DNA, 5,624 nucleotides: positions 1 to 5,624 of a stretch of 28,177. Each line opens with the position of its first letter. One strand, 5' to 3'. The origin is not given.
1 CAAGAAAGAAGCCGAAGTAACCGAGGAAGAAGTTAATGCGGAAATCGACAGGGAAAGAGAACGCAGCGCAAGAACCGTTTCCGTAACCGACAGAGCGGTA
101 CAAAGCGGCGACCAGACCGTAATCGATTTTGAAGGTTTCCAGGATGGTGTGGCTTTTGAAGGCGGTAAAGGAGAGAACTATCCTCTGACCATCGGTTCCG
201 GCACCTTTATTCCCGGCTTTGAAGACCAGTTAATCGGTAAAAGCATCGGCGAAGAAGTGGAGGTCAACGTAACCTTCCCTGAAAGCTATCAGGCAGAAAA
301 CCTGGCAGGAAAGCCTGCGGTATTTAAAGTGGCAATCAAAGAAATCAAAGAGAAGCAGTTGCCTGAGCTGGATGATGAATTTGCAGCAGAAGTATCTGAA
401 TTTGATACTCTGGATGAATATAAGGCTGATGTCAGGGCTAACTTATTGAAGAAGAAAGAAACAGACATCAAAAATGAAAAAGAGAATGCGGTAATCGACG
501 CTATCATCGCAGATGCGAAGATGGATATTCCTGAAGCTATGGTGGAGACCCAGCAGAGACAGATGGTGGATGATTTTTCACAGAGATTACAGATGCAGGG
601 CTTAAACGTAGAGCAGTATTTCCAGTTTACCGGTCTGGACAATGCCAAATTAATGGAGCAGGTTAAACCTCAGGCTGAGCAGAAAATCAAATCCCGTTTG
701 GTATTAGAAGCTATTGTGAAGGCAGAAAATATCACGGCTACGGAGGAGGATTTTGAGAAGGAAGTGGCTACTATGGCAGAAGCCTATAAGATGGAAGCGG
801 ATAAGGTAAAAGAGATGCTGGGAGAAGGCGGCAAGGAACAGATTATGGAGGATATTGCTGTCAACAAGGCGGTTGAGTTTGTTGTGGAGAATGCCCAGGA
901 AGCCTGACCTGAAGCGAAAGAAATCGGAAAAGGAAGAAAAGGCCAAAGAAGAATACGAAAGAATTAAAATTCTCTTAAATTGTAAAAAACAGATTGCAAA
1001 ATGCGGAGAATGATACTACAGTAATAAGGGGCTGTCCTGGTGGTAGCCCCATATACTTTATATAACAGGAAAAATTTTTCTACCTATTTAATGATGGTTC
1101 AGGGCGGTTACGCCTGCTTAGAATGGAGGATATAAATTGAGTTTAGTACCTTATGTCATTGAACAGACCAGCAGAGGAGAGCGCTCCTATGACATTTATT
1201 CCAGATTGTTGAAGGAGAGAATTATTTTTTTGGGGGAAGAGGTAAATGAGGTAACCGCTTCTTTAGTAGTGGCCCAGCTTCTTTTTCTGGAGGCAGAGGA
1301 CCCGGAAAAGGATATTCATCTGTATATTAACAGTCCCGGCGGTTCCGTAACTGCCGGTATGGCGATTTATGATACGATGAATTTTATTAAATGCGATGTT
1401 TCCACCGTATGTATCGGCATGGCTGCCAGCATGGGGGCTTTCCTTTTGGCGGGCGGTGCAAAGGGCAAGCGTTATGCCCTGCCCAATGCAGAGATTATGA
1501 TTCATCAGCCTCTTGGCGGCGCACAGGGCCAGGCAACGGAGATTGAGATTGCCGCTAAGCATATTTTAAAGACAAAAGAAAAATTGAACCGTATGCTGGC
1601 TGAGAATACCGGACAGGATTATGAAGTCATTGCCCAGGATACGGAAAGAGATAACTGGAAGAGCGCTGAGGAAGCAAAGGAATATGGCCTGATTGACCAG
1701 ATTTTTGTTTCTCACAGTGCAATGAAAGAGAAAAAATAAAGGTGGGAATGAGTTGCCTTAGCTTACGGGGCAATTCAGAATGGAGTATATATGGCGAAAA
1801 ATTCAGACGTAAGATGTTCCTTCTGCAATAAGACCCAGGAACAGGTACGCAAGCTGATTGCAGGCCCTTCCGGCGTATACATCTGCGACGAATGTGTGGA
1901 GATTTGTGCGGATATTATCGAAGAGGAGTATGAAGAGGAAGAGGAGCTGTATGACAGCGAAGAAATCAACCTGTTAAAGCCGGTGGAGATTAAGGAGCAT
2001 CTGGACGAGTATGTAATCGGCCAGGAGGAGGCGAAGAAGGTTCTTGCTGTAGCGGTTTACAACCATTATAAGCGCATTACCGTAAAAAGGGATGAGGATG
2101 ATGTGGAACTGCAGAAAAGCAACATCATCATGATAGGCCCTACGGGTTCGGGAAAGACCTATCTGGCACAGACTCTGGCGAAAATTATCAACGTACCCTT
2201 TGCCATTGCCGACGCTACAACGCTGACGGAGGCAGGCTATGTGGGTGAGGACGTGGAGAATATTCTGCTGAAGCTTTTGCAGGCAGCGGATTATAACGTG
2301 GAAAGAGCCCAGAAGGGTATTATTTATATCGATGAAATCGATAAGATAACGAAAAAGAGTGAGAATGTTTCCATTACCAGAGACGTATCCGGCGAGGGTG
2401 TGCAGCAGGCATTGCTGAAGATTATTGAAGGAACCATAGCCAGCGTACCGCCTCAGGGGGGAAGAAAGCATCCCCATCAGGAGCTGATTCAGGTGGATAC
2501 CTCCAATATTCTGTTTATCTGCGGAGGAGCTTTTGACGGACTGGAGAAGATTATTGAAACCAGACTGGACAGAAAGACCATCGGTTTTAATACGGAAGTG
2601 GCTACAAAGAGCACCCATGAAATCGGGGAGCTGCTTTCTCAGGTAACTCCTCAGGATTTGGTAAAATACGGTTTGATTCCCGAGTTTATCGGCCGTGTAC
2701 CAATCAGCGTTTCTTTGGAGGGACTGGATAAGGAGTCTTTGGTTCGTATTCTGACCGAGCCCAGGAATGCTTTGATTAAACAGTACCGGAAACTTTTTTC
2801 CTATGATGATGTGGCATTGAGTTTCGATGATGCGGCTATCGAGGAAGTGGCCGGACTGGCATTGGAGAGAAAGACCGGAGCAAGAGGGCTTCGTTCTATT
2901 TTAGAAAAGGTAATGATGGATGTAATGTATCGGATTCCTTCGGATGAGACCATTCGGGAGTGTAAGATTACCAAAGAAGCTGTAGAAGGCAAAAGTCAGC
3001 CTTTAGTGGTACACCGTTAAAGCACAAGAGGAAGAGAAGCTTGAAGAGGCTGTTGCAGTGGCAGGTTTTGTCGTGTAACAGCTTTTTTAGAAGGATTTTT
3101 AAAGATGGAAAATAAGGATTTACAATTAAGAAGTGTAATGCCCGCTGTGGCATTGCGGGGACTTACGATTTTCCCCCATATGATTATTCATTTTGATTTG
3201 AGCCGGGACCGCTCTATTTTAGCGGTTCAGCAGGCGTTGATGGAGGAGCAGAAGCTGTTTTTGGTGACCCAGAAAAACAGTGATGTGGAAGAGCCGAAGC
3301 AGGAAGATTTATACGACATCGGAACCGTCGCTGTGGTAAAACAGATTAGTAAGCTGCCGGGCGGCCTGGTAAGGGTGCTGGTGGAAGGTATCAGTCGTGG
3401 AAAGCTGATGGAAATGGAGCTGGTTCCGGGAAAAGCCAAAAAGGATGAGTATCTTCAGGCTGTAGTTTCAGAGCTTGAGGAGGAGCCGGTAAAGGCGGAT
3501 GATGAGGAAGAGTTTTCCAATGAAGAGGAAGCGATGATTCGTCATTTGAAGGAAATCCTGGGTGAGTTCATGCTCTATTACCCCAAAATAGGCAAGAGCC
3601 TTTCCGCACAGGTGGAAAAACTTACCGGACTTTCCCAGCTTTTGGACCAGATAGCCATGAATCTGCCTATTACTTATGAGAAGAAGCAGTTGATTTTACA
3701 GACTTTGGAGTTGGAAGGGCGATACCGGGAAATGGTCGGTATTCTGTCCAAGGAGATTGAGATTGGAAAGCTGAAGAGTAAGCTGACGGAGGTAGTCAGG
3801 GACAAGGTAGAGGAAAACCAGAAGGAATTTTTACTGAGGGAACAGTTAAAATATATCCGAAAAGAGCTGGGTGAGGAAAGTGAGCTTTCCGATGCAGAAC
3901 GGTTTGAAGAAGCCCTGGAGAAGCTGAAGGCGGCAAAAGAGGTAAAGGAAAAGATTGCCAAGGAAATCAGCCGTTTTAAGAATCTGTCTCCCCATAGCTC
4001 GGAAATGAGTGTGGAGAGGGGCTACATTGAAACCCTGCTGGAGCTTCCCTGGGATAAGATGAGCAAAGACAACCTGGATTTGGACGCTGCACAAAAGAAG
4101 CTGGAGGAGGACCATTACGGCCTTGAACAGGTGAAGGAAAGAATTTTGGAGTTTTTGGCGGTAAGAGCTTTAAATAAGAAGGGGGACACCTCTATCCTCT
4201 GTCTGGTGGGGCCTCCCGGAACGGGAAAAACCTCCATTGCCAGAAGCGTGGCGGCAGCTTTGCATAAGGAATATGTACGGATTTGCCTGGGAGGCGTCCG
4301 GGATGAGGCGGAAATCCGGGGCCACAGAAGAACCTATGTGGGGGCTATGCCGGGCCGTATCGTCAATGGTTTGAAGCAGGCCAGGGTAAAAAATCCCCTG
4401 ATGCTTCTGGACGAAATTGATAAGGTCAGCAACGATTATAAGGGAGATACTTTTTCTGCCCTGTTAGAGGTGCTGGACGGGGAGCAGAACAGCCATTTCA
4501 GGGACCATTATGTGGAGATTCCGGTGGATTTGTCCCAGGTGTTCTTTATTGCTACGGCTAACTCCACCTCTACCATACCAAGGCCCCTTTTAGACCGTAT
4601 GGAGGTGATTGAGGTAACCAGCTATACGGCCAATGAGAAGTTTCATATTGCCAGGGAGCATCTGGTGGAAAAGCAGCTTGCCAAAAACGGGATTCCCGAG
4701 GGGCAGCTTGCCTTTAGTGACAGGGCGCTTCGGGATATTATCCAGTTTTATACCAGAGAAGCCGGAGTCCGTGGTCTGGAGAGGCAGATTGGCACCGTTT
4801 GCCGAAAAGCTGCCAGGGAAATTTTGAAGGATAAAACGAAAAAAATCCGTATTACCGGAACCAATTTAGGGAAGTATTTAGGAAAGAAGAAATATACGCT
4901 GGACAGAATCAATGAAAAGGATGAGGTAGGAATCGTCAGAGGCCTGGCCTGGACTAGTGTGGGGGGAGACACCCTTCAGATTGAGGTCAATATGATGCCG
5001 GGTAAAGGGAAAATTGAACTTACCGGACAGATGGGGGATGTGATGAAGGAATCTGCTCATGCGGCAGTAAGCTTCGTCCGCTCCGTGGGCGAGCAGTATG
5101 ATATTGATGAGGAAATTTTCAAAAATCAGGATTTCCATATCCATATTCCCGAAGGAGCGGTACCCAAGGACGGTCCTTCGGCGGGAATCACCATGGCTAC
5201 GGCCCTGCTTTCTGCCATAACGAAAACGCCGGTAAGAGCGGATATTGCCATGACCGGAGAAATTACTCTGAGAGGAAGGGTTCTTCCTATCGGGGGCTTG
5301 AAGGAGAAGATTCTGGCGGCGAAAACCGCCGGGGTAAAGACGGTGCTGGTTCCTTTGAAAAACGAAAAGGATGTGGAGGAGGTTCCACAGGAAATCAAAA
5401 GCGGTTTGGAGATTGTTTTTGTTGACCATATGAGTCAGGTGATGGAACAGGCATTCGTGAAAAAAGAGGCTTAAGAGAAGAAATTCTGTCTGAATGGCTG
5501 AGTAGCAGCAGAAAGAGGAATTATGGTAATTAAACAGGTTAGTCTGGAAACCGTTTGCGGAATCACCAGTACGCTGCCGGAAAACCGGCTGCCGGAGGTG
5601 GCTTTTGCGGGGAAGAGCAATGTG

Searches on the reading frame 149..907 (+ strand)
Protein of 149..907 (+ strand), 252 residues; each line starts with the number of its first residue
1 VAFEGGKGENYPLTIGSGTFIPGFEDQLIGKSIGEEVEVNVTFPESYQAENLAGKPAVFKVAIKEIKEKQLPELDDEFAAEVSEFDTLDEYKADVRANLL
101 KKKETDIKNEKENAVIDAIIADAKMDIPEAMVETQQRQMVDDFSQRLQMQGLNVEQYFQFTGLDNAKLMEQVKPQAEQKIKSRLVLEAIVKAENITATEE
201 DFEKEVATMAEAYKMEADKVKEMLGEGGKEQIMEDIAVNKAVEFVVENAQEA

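Call 86: search_protein_families(library=pfam, proteins=[window:149-907:+], max_evalue=0.0001)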
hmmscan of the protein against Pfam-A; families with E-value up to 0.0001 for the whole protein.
window:149-907:+ (252 aa): 2 families
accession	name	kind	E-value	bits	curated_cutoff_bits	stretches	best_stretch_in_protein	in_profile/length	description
PF05698.19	Trigger_C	-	3.3e-42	144.7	22.7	1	87-247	1-162/162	Bacterial trigger factor protein (TF) C-terminus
PF00254.34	FKBP_C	-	1.2e-11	45.2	21.1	1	3-63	25-93/94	FKBP-type peptidyl-prolyl cis-trans isomerase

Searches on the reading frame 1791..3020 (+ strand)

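Call 86: search_protein_families(library=pfam, proteins=[window:1791-3020:+], max_evalue=0.0001)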
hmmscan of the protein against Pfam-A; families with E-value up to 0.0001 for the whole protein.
window:1791-3020:+ (409 aa): 9 families
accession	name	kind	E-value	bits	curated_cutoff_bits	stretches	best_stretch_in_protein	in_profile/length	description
PF07724.20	AAA_2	-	2.5e-34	119.1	27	1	108-305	2-165/166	AAA domain (Cdc48 subfamily)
PF06689.19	zf-C4_ClpX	-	3.6e-20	72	27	1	8-45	2-39/39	ClpX C4-type zinc finger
PF00004.35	AAA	-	2.5e-15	57.5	21.2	1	112-242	1-104/131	ATPase family associated with various cellular activities (AAA)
PF10431.15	ClpB_D2-small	-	5.6e-11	42.8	21.9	1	312-390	1-75/81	C-terminal, D2-small domain, of ClpB protein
PF07728.20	AAA_5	-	1.9e-06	28.4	22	1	111-189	1-81/139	AAA domain (dynein-related subfamily)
PF05496.18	RuvB_N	-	2.7e-06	27.7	27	1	70-193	5-103/159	Holliday junction DNA helicase RuvB P-loop domain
PF01078.27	Mg_chelatase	-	4.8e-06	26.6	20.3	0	110-134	23-47/207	Magnesium chelatase, subunit ChlI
PF00493.29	MCM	-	1.2e-05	24.9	23.3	1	68-191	19-138/224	MCM P-loop domain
PF13401.12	AAA_22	-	4.9e-05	24.1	27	0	108-189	4-99/130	AAA domain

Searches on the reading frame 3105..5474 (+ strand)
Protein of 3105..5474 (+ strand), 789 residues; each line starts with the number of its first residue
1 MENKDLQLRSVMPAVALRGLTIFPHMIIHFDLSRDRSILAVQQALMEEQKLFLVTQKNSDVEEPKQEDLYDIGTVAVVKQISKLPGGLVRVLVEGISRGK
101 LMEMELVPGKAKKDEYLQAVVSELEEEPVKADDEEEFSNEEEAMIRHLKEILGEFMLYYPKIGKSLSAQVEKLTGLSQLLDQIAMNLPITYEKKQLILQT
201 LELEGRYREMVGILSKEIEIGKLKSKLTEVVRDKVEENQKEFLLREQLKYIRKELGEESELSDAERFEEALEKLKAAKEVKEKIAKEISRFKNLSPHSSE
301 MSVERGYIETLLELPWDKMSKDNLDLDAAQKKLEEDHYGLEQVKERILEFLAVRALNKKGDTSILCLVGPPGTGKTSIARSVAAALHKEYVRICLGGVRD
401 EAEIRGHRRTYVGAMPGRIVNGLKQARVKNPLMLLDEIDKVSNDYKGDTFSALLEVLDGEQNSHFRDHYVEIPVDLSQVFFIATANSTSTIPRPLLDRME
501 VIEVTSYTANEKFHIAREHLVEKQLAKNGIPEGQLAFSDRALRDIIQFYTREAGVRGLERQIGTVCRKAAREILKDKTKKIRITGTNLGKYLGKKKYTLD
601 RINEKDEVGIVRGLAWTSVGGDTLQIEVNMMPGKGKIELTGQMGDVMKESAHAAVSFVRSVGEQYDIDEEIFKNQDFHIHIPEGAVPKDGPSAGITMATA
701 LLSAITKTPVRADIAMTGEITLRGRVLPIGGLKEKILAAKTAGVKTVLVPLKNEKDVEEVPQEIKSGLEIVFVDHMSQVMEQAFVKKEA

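Call 86: search_protein_families(library=pfam, proteins=[window:3105-5474:+], max_evalue=0.0001)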
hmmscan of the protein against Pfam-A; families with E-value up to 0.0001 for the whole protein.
window:3105-5474:+ (789 aa): 11 families
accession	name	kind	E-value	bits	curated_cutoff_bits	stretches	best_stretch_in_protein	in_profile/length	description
PF05362.19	Lon_C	-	1.4e-92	309.3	21.1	1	583-785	2-204/205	Lon protease (S16) C-terminal proteolytic domain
PF02190.22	LON_substr_bdg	-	7.2e-39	134.2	28.7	1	12-215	2-199/200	ATP-dependent protease La (LON) substrate-binding domain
PF00004.35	AAA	-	9.8e-27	94.4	21.2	1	365-503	1-127/131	ATPase family associated with various cellular activities (AAA)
PF22667.2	Lon_lid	-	9.5e-24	83.3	27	1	527-580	2-56/57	Lon protease AAA+ ATPase lid domain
PF13541.12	ChlI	-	1.4e-10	41.6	27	1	626-753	1-121/121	Subunit ChlI of Mg-chelatase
PF07728.20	AAA_5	-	1e-09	39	22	1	365-498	2-138/139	AAA domain (dynein-related subfamily)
PF07724.20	AAA_2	-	3.6e-07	30.8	27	1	366-494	7-132/166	AAA domain (Cdc48 subfamily)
PF13401.12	AAA_22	-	1.3e-06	29.2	27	0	362-458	5-109/130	AAA domain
PF08298.17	AAA_PrkA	-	7.6e-06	25.6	25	1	335-389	58-112/358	PrkA AAA domain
PF13191.12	AAA_16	-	7.7e-06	26.9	32.6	1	355-402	15-63/167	AAA ATPase domain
PF20720.3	nSTAND3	-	9.1e-05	22.6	27.2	0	356-390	11-45/155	Novel STAND NTPase 3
